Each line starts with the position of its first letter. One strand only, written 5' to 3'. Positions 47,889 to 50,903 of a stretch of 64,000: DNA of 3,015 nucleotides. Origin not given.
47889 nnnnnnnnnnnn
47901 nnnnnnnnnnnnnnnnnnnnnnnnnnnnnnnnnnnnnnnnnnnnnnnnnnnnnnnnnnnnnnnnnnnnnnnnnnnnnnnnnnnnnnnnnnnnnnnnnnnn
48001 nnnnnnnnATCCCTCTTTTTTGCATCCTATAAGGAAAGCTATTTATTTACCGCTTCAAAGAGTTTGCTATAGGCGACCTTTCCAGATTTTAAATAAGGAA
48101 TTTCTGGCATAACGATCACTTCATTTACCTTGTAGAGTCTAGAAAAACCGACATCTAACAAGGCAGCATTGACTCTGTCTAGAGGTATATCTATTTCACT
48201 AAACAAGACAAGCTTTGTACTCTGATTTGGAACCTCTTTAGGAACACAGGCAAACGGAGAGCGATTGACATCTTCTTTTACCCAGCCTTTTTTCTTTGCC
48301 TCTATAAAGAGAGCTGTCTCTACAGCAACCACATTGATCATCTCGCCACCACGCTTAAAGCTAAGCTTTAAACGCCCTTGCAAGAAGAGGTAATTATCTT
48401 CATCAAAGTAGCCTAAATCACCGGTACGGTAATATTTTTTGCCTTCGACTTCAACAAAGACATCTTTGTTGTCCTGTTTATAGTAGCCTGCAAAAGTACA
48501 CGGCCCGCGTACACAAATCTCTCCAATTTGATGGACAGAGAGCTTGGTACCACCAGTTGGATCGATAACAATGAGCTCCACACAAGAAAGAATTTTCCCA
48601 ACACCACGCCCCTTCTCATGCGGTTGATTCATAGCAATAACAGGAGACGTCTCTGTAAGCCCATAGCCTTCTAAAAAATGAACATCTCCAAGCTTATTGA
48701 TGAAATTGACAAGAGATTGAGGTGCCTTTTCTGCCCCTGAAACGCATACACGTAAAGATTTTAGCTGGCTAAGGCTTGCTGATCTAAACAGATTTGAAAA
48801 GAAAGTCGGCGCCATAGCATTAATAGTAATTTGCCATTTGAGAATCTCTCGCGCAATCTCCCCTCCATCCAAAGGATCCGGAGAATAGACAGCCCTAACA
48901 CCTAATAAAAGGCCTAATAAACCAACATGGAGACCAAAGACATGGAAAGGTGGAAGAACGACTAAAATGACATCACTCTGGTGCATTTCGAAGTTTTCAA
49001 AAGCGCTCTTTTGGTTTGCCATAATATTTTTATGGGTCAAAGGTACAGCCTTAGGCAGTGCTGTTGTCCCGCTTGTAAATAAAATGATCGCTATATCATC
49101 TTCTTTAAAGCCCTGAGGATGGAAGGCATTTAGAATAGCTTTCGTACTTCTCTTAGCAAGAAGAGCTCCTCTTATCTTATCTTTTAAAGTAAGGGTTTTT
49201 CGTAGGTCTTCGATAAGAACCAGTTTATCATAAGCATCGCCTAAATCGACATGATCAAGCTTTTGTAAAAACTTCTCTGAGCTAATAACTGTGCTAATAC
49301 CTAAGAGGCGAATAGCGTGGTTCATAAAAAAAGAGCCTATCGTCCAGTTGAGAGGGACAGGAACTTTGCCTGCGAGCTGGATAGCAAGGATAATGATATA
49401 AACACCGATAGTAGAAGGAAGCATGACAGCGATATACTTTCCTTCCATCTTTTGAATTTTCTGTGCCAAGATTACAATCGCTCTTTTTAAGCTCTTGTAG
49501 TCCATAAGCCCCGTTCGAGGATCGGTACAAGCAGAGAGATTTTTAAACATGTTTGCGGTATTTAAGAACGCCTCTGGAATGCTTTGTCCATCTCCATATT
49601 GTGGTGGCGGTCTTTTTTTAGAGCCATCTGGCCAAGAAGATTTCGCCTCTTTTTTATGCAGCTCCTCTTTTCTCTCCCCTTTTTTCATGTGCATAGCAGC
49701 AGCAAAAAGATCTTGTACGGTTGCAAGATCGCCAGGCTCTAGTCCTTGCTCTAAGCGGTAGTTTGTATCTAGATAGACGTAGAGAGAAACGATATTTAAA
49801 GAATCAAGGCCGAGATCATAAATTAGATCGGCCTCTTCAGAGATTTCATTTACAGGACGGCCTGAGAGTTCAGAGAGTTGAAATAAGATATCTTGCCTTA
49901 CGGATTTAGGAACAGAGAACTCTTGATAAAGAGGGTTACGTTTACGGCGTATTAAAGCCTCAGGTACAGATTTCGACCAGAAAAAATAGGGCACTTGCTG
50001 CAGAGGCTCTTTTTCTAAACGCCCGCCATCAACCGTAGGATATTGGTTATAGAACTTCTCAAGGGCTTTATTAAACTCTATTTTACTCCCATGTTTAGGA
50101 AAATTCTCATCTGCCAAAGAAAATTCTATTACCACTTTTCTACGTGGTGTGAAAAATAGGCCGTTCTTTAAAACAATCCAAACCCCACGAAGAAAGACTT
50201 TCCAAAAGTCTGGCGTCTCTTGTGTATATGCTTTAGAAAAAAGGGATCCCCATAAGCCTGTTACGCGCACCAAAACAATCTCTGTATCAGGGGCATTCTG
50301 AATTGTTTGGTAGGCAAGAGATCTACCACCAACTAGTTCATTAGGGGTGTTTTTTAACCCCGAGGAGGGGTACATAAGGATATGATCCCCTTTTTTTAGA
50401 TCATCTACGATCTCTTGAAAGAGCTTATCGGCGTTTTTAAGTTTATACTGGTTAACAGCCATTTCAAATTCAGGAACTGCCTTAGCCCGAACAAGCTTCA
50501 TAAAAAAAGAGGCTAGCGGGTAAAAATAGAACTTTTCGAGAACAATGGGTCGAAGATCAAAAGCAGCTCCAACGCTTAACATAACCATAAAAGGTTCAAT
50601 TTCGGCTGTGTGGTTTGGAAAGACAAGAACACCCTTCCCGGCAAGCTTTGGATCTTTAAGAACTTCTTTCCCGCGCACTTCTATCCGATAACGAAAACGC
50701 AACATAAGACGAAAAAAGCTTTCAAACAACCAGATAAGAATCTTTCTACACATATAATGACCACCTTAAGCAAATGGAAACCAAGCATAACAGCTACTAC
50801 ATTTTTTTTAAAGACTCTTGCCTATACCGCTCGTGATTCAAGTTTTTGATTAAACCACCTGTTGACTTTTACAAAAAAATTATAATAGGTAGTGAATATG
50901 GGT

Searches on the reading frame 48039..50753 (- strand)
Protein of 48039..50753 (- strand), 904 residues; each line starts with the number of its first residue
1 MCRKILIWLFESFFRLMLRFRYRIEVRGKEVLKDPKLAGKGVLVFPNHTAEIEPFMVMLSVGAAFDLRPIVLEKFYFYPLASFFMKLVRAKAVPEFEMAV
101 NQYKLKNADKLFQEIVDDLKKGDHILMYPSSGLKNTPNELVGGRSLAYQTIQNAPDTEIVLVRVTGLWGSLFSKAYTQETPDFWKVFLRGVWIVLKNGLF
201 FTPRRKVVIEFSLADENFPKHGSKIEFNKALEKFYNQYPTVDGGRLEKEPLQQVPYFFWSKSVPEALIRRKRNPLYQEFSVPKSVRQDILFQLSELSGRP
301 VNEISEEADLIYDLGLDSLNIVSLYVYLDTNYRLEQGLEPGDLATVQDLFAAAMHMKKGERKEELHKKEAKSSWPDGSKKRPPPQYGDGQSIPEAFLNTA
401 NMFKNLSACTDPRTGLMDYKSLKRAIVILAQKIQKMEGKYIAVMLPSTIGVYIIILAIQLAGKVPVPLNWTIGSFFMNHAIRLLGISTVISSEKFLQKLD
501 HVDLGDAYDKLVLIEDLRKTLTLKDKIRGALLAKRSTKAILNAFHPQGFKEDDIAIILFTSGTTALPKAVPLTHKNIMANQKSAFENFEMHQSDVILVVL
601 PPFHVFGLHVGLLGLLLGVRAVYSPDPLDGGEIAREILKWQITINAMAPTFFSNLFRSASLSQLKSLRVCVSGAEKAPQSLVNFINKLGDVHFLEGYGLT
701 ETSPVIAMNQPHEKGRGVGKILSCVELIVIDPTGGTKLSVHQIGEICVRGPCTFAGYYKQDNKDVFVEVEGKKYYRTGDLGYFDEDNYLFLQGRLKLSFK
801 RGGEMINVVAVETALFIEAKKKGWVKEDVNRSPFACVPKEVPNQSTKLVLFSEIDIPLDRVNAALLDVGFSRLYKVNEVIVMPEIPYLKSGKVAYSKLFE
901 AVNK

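Call 20: search_protein_families(library=pfam, proteins=[window:48039-50753:-], max_evalue=0.00001)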
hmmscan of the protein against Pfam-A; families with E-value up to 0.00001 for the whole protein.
window:48039-50753:- (904 aa): 1 family
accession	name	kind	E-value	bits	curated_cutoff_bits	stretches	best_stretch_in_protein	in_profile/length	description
PF00501.34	AMP-binding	-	1e-64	219.2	29.9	1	404-758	9-384/384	AMP-binding enzyme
